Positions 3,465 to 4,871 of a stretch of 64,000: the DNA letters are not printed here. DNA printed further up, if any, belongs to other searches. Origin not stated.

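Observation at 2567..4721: t6A operon with a TsaC-TsaE fusion gene translationally coupled to tsaD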

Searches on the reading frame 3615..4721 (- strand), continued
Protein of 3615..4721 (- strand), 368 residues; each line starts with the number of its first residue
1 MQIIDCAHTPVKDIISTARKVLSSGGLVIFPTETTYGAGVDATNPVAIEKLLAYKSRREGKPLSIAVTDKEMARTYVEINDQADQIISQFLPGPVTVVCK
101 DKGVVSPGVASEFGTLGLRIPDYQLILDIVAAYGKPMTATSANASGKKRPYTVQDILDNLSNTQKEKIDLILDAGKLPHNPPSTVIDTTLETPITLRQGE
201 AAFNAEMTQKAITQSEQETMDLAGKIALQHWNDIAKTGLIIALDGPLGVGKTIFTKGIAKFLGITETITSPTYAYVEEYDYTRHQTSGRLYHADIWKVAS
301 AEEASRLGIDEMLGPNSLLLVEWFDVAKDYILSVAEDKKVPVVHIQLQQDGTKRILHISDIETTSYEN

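Call 49: search_protein_representatives(protein=window:3618-4721:-)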
Query: 368 residues. Proteins with E-value up to 0.001 (for the whole library): 39933; up to 1e-10: 13783; up to 1e-30: 262. The best 150 are listed.
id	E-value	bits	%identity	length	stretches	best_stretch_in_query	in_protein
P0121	2.2e-127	441.2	57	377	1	1-361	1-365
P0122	1.4e-120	418.7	59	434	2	11-209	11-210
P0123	3.9e-113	394.3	52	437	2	104-359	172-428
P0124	4.7e-107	374.3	49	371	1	2-350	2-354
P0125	1.1e-97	343.4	49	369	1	14-347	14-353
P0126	5.4e-94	331.4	45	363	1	2-354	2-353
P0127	1.3e-90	320.2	50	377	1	15-333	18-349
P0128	1.8e-88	313.2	45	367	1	1-361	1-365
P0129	1.7e-86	306.7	47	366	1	12-326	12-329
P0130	3.1e-86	305.8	48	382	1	1-326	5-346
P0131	7.5e-86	304.6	44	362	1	17-353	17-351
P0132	9.2e-86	304.3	46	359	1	18-349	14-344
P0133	2.9e-85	302.7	43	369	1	17-353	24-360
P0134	2.4e-84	299.7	46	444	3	205-331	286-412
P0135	2.7e-83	296.2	47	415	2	102-350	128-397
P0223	4.1e-53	197.0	50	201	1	13-201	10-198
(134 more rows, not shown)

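Call 50: find_homologous_proteins(query=L078:10001-10456:+, max_evalue=0.00001)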
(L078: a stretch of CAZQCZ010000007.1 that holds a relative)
Query L078:10001-10456:+ (152 aa): 44 proteins with E <= 0.00001 among 158 candidates.
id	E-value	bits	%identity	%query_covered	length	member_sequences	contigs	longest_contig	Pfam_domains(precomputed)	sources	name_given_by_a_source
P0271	2.0e-93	328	100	100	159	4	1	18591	PF02367.24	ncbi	-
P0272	5.3e-50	187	61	95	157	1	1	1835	PF02367.24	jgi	-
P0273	4.1e-48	181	57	97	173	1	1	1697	PF02367.24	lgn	-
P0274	9.6e-46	173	53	99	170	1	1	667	PF02367.24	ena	-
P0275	5.4e-43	164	52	96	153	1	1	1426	PF02367.24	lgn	-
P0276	1.9e-35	140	49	95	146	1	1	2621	PF02367.24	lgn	-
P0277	3.7e-35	139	44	99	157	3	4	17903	PF02367.24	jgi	jgi:tRNA threonylcarbamoyladenosine biosynthesis protein TsaE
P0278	6.2e-34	135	52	80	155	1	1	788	PF02367.24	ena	-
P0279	1.3e-32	131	46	97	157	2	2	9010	PF02367.24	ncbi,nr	ncbi:tRNA (adenosine(37)-N6)-threonylcarbamoyltransferase complex ATPase subunit type 1 TsaE [Candid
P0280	2.7e-17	81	43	95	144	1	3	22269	PF02367.24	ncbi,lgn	-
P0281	2.3e-16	78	44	84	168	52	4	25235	PF02367.24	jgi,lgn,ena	-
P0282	4.7e-15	74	45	77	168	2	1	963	PF02367.24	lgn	-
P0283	4.7e-15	74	38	95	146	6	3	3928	PF02367.24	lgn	-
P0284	4.9e-15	74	40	78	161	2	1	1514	PF02367.24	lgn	-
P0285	6.3e-15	73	46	76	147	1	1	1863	PF02367.24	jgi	-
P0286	8.9e-15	73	44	77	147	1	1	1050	PF02367.24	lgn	-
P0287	1.2e-14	72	42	82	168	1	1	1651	PF02367.24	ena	-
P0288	1.4e-14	72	41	93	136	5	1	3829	PF02367.24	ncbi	-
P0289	1.5e-14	72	47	72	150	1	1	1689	PF02367.24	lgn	-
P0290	2.5e-14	71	46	73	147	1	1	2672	PF02367.24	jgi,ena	-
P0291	5.1e-14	70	41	76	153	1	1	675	PF02367.24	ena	-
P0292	6.2e-14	70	40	82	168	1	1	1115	PF02367.24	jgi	jgi:tRNA threonylcarbamoyladenosine biosynthesis protein TsaE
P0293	9.9e-14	69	44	75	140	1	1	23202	PF02367.24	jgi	jgi:tRNA threonylcarbamoyladenosine biosynthesis protein TsaE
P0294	1.7e-13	69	37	97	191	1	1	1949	PF02367.24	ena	-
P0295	1.7e-13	69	34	89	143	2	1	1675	PF02367.24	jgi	jgi:tRNA threonylcarbamoyladenosine biosynthesis protein TsaE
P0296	3.9e-13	67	41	56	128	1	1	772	PF02367.24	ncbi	-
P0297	4.3e-13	67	41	56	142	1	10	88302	PF02367.24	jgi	jgi:tRNA threonylcarbamoyladenosine biosynthesis protein TsaE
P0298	5.1e-13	67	38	92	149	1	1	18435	PF02367.24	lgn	-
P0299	6.6e-13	67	41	58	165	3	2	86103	PF02367.24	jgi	jgi:tRNA threonylcarbamoyladenosine biosynthesis protein TsaE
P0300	9.5e-13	66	41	56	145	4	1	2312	PF02367.24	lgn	-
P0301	1.1e-12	66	43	76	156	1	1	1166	PF02367.24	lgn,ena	-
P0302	1.3e-12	66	31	82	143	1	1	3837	PF02367.24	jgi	-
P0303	1.7e-12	65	32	89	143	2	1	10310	PF02367.24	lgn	-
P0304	2.1e-12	65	31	89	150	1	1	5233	PF02367.24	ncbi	-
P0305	2.9e-12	65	39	74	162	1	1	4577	PF02367.24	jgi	jgi:tRNA threonylcarbamoyladenosine biosynthesis protein TsaE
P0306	3.8e-12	64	41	56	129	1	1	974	PF02367.24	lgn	-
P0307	7.6e-12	63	40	56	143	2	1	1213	PF02367.24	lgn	-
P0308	1.1e-11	63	36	69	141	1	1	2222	PF02367.24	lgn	-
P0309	2.1e-11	62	35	71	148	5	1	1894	PF02367.24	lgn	-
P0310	2.6e-11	61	33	66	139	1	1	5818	PF02367.24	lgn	-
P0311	3.1e-11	61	35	71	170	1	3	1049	PF02367.24,PF13191.13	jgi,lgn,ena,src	-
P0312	3.2e-11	61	40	58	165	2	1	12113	PF02367.24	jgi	jgi:tRNA threonylcarbamoyladenosine biosynthesis protein TsaE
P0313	1.6e-10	59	36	70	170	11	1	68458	PF02367.24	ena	-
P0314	9.2e-9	53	41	55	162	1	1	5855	PF02367.24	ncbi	ncbi:MAG: tRNA (adenosine(37)-N6)-threonylcarbamoyltransferase complex ATPase subunit type 1 TsaE [C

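Call 51: find_encoding_contigs(protein=P0297, flank=6000, max_places=1)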
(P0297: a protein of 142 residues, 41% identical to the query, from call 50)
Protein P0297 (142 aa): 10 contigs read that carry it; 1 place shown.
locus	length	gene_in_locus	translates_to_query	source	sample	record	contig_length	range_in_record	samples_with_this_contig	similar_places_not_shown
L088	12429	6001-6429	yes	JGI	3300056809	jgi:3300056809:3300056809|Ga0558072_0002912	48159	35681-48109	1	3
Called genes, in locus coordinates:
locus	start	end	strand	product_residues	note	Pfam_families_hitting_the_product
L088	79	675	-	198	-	PF02660:G3P_acyltransf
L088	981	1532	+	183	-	PF00929:RNase_T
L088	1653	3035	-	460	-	PF17767:NAPRTase_N, PF02749:QRPTase_N (weak), PF04095:NAPRTase, PF17956:NAPRTase_C (faint)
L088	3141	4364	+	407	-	-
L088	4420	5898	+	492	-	PF03853:YjeF_N, PF01256:Carb_kinase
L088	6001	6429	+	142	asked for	PF02367:TsaE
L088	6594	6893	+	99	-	PF01165:Ribosomal_S21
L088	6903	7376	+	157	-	PF09424:YqeY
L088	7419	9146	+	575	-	PF01807:Zn_ribbon_DnaG, PF08275:DNAG_N, PF01751:Toprim, PF13155:Toprim_2, PF13362:Toprim_3 (weak), PF13662:Toprim_4, PF10410:DnaB_bind, PF08278:DnaG_DnaB_bind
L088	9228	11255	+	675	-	PF03979:Sigma70_r1_1, PF00140:Sigma70_r1_2, PF04546:Sigma70_ner, PF04542:Sigma70_r2, PF04539:Sigma70_r3, PF04545:Sigma70_r4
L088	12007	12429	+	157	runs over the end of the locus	?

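Call 52: find_encoding_contigs(protein=P0299, flank=6000, max_places=1)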
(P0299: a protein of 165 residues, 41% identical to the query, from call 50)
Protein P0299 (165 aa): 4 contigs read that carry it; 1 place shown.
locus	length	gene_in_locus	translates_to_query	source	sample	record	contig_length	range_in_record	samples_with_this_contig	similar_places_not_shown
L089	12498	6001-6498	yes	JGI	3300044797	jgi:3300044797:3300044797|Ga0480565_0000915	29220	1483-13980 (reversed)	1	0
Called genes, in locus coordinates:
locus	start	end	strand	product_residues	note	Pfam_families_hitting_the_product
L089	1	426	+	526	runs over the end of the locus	PF01743:PolyA_pol, PF12627:PolyA_pol_RNAbd, PF12626:PolyA_pol_arg_C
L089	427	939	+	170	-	PF01288:HPPK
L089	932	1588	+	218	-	PF01712:dNK, PF13238:AAA_18 (weak), PF13671:AAA_33 (weak)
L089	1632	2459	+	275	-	PF02548:Pantoate_transf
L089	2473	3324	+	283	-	PF02569:Pantoate_ligase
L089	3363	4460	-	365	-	PF08331:QueG_DUF1730, PF13484:Fer4_16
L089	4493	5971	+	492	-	PF03853:YjeF_N, PF01256:Carb_kinase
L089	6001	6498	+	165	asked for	PF02367:TsaE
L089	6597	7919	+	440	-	PF11741:AMIN (weak), PF01520:Amidase_3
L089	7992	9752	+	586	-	PF02518:HATPase_c (weak), PF13589:HATPase_c_3, PF01119:DNA_mis_repair, PF08676:MutL_C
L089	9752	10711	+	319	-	PF01715:IPPT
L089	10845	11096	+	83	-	PF17209:Hfq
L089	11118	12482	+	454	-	PF13167:GTP-bdg_N, PF16360:GTP-bdg_M, PF02421:FeoB_N (weak), PF01926:MMR_HSR1, PF19275:HflX_C (weak)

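Call 53: find_encoding_contigs(protein=P0281, flank=6000, max_places=1)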
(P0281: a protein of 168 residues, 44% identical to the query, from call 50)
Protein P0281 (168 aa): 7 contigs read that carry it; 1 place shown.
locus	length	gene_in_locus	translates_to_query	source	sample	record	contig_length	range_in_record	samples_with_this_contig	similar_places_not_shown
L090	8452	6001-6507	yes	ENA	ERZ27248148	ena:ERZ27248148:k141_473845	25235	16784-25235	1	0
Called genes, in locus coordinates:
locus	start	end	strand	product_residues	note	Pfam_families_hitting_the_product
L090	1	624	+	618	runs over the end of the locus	PF06480:FtsH_ext, PF00004:AAA, PF07728:AAA_5 (faint), PF17862:AAA_lid_3, PF01434:Peptidase_M41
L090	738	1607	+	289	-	PF00809:Pterin_bind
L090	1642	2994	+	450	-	PF02878:PGM_PMM_I, PF02879:PGM_PMM_II, PF02880:PGM_PMM_III, PF00408:PGM_PMM_IV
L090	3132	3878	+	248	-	PF03740:PdxJ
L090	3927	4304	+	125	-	PF01648:ACPS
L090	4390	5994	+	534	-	PF03853:YjeF_N, PF01256:Carb_kinase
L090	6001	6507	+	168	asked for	PF02367:TsaE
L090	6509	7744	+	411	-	PF00696:AA_kinase, PF01842:ACT, PF22468:ACT_9, PF13840:ACT_7, PF22468:ACT_9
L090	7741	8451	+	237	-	?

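Call 54: find_encoding_contigs(protein=P0277, flank=10000, max_places=2)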
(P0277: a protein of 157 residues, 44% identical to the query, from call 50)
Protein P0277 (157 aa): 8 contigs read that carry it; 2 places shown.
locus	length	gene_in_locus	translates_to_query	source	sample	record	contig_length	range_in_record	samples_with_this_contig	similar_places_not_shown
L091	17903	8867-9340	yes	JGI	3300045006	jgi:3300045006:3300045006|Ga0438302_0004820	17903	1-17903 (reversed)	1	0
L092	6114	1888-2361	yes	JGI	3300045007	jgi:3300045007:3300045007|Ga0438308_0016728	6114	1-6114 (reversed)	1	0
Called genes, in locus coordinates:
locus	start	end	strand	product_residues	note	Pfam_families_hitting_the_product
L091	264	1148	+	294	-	PF27157:YobF_C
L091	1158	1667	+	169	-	-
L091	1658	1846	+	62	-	-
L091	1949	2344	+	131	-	-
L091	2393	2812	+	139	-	PF07883:Cupin_2 (weak)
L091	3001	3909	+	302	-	-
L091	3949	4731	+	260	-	PF12146:Hydrolase_4 (faint), PF12697:Abhydrolase_6 (weak), PF00561:Abhydrolase_1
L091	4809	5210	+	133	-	PF07690:MFS_1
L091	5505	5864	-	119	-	PF14076:DUF4258 (weak)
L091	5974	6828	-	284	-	-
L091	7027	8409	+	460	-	-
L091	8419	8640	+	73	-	PF11146:DUF2905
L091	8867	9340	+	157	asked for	PF02367:TsaE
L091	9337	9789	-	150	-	PF11969:DcpS_C (weak), PF01230:HIT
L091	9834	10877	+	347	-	PF00814:TsaD, PF22521:HypF_C_2 (weak)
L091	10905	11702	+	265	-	PF06182:ABC2_membrane_6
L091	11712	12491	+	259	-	PF06182:ABC2_membrane_6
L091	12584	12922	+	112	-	-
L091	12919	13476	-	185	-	PF08207:EFP_N, PF01132:EFP, PF09285:Elong-fact-P_C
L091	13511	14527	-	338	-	PF00152:tRNA-synt_2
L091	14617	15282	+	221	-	PF03734:YkuD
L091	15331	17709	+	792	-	PF02190:LON_substr_bdg, PF00004:AAA, PF07728:AAA_5, PF22667:Lon_lid, PF05362:Lon_C, PF13541:ChlI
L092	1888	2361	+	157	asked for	PF02367:TsaE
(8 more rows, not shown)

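Call 55: find_encoding_contigs(protein=P0280, flank=10000, max_places=2)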
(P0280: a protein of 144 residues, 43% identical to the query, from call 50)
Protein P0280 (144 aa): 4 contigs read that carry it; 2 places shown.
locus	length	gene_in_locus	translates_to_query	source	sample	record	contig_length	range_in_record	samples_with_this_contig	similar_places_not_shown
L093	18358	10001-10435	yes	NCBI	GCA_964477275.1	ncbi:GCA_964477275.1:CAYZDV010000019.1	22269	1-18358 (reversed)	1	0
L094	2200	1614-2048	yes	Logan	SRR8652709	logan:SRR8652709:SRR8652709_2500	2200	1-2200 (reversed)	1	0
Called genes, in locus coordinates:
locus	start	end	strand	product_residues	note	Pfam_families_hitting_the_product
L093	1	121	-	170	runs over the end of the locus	PF01475:FUR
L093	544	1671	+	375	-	PF02163:Peptidase_M50, PF00571:CBS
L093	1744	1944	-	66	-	PF01734:Patatin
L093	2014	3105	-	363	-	PF03979:Sigma70_r1_1 (weak), PF00140:Sigma70_r1_2, PF04542:Sigma70_r2, PF04539:Sigma70_r3, PF04545:Sigma70_r4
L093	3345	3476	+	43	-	-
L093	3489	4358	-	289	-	-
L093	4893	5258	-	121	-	PF03840:SecG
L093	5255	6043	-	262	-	PF00121:TIM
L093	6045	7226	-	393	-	PF00162:PGK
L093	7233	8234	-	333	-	PF00044:Gp_dh_N, PF02800:Gp_dh_C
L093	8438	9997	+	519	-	PF03853:YjeF_N, PF01256:Carb_kinase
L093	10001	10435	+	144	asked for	PF02367:TsaE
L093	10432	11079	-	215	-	PF02581:TMP-TENI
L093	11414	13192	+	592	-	PF00933:Glyco_hydro_3, PF01915:Glyco_hydro_3_C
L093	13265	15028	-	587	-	PF01979:Amidohydro_1, PF07969:Amidohydro_3 (faint), PF13382:Adenine_deam_C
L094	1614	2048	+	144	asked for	PF02367:TsaE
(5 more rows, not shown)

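Call 67: find_encoding_contigs(protein=P0223, flank=5000, max_places=2)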
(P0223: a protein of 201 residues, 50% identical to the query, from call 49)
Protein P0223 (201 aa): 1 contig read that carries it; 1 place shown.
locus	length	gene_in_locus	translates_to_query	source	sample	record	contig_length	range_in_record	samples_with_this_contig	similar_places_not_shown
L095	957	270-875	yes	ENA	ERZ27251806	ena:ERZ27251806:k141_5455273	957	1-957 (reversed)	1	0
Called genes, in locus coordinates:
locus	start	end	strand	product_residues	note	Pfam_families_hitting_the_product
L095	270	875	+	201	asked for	PF01300:Sua5_yciO_yrdC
